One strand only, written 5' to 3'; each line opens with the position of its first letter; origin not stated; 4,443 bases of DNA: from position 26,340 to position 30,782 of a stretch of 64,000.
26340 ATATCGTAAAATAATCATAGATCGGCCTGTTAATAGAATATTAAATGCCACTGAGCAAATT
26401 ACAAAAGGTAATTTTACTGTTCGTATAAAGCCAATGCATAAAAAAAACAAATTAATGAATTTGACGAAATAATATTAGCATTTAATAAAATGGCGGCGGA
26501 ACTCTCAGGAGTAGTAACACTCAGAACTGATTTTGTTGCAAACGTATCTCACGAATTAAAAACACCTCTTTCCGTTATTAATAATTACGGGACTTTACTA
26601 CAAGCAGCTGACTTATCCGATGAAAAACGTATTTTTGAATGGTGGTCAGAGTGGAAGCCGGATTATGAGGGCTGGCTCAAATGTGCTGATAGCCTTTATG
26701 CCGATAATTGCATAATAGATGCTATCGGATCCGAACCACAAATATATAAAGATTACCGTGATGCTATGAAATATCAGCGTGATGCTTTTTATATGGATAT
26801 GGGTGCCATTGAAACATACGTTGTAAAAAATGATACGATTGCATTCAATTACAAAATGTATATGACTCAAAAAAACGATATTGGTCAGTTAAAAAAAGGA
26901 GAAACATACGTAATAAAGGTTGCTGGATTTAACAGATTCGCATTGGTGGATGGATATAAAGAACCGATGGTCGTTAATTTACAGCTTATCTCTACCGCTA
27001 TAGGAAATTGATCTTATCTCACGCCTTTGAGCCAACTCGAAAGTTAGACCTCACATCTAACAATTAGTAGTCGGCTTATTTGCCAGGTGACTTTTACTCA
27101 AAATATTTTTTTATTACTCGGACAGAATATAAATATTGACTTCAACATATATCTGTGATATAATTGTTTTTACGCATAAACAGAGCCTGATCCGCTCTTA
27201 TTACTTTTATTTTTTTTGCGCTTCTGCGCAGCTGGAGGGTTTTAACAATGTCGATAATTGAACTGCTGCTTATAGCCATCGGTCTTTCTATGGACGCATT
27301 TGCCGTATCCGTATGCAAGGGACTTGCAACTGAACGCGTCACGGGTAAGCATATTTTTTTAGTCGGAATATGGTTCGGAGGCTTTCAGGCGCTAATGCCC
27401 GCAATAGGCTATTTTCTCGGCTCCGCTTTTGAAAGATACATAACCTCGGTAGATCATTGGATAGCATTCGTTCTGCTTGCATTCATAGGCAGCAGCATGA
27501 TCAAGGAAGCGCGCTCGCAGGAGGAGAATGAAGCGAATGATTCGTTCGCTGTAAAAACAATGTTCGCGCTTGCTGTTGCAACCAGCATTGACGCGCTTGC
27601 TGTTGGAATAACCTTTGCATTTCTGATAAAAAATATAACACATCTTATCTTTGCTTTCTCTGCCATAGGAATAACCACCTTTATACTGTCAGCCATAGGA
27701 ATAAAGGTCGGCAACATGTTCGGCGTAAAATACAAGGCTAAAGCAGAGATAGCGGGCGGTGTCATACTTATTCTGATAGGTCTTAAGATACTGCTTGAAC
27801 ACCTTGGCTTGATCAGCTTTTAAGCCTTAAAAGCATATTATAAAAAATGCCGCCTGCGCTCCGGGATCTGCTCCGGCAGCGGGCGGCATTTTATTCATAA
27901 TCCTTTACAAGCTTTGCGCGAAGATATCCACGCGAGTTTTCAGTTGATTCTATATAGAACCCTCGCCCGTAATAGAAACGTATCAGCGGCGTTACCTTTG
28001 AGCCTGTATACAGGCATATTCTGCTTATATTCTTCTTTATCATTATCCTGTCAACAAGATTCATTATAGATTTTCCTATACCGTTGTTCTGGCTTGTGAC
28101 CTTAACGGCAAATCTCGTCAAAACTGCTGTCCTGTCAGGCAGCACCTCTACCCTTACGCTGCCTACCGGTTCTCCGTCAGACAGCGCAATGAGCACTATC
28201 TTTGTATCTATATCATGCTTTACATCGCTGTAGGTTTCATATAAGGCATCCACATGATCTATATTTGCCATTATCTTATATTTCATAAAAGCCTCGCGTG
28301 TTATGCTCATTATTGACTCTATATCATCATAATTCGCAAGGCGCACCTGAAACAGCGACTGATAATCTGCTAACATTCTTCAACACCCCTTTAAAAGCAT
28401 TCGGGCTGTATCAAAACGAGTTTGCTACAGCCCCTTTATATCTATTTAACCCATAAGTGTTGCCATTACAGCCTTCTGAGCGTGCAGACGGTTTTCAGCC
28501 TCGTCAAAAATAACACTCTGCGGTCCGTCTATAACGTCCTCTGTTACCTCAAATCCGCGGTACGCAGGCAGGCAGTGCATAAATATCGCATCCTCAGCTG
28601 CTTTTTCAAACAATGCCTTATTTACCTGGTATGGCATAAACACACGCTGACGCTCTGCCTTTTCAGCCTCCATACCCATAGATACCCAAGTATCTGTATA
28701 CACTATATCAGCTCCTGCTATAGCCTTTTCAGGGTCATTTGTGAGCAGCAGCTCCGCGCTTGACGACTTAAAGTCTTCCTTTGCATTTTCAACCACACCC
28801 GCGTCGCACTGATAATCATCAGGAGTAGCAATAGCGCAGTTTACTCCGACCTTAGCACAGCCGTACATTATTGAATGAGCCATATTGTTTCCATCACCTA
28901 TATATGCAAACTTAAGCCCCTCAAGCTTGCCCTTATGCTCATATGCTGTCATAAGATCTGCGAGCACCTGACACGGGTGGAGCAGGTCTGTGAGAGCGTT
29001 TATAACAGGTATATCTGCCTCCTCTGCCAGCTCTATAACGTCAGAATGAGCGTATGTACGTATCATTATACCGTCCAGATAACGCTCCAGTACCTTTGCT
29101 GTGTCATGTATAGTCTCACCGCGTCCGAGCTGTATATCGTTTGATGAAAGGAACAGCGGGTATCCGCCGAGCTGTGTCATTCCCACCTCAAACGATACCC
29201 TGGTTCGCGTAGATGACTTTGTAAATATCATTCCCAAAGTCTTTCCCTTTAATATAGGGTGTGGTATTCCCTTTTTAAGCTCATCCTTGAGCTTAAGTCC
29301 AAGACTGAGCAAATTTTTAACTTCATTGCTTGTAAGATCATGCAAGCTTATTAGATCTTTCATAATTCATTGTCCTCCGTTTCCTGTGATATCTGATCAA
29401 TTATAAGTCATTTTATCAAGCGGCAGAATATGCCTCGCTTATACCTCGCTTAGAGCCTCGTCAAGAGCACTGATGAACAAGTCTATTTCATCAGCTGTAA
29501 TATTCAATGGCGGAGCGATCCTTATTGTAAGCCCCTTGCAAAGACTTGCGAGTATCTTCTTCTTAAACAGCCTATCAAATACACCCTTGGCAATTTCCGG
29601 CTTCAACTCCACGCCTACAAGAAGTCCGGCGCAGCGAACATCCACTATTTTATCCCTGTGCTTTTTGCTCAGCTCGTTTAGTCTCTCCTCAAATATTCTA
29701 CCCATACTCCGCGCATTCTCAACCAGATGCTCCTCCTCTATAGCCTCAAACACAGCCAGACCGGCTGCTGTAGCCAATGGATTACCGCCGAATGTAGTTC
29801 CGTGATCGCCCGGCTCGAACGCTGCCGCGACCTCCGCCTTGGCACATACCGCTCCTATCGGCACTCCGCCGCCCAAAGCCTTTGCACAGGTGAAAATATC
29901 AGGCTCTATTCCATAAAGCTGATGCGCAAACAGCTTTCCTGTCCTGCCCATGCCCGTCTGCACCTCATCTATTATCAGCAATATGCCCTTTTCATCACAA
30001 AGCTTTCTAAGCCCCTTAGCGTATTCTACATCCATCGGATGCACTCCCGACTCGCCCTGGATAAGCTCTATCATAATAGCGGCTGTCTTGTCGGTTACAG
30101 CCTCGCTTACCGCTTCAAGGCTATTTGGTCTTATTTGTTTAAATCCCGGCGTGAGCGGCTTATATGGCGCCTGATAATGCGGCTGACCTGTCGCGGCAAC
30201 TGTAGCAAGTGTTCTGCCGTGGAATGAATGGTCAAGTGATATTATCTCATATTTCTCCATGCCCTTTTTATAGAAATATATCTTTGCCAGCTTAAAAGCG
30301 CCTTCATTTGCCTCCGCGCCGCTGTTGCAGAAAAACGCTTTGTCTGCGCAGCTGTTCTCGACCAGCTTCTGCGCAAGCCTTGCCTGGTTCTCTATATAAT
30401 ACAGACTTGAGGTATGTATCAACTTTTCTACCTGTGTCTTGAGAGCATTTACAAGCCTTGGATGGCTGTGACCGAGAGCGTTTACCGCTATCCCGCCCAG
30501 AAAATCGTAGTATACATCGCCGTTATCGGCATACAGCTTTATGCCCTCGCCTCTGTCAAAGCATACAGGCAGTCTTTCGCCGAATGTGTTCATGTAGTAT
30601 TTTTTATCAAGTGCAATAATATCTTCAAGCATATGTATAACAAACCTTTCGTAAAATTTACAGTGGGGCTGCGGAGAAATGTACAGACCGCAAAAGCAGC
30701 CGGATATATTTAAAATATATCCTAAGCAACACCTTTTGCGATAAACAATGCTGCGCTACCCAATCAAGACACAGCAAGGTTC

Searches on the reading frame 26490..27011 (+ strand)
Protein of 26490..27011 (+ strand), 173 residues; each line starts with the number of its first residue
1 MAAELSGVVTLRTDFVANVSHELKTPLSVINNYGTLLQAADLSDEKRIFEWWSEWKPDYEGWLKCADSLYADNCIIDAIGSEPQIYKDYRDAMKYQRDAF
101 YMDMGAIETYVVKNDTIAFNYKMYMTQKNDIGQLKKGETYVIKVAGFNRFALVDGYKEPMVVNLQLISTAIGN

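Call 16: search_protein_families(library=pfam, proteins=[window:26490-27011:+])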
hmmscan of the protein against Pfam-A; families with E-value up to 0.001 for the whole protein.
window:26490-27011:+ (173 aa): 1 family
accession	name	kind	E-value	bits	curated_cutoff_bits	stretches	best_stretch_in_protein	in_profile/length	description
PF00512.31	HisKA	-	3.6e-08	33.8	26.9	1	12-46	2-36/66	His Kinase A (phospho-acceptor) domain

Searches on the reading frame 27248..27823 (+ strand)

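Call 16: search_protein_families(library=pfam, proteins=[window:27248-27823:+])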
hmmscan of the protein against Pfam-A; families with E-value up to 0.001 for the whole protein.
window:27248-27823:+ (191 aa): 1 family
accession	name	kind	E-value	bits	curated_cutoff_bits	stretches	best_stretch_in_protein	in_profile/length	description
PF02659.21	Mntp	-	7.7e-50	169.1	24.4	1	32-182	3-152/152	Putative manganese efflux pump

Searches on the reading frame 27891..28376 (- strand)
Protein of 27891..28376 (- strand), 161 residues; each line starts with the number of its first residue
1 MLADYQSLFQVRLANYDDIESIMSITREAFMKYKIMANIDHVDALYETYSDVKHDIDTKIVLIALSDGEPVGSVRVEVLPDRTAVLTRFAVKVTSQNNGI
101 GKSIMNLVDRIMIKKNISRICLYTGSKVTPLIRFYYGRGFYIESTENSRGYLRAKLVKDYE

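Call 16: search_protein_families(library=pfam, proteins=[window:27891-28376:-])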
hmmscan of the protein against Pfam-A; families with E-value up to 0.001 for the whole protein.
window:27891-28376:- (161 aa): 3 families
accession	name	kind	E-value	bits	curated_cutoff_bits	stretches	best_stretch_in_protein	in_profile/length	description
PF00583.31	Acetyltransf_1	-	7.5e-11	42.8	20.7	1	48-140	19-116/116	Acetyltransferase (GNAT) family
PF13508.13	Acetyltransf_7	-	8.4e-08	32.9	27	1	59-141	3-83/84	Acetyltransferase (GNAT) domain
PF13673.13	Acetyltransf_10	-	0.00026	21.4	23.6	1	54-141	24-108/128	Acetyltransferase (GNAT) domain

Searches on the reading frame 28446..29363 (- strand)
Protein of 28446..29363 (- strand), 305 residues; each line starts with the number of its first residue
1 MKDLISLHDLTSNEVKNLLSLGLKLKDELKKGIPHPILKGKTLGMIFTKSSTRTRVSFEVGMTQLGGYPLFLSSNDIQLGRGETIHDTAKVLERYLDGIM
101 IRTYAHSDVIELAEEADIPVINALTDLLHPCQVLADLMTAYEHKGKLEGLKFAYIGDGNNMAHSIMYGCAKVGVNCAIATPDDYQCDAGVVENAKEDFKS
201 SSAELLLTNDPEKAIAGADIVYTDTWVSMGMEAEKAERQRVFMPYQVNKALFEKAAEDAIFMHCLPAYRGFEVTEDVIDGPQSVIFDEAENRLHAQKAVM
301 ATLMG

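Call 16: search_protein_families(library=pfam, proteins=[window:28446-29363:-])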
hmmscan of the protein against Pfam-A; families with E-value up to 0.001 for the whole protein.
window:28446-29363:- (305 aa): 2 families
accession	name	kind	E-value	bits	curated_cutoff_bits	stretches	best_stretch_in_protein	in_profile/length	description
PF00185.30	OTCace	-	1e-61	208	29.4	1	148-302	1-156/157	Aspartate/ornithine carbamoyltransferase, Asp/Orn binding domain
PF02729.26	OTCace_N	-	1.6e-50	171.5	29.9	1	2-142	1-148/148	Aspartate/ornithine carbamoyltransferase, carbamoyl-P binding domain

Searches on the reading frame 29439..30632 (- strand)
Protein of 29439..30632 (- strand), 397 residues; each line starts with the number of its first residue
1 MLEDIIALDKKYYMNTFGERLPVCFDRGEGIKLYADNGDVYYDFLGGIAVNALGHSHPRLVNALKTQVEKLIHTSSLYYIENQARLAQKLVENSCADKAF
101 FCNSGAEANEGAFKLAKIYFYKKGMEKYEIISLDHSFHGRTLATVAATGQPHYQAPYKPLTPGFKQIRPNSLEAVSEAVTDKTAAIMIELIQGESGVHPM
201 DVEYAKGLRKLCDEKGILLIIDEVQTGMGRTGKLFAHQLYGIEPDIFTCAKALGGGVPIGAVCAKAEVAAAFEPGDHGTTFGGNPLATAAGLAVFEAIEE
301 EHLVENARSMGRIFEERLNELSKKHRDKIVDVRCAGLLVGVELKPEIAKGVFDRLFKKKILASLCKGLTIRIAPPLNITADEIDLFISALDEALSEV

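Call 16: search_protein_families(library=pfam, proteins=[window:29439-30632:-])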
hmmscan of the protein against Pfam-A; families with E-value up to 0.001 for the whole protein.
window:29439-30632:- (397 aa): 2 families
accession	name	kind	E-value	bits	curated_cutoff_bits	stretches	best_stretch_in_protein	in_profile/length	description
PF00202.27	Aminotran_3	-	3.5e-117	391.9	30.5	1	19-394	7-403/403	Aminotransferase class-III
PF00155.27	Aminotran_1_2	-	0.00045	19.9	19.7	1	206-388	169-359/361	Aminotransferase class I and II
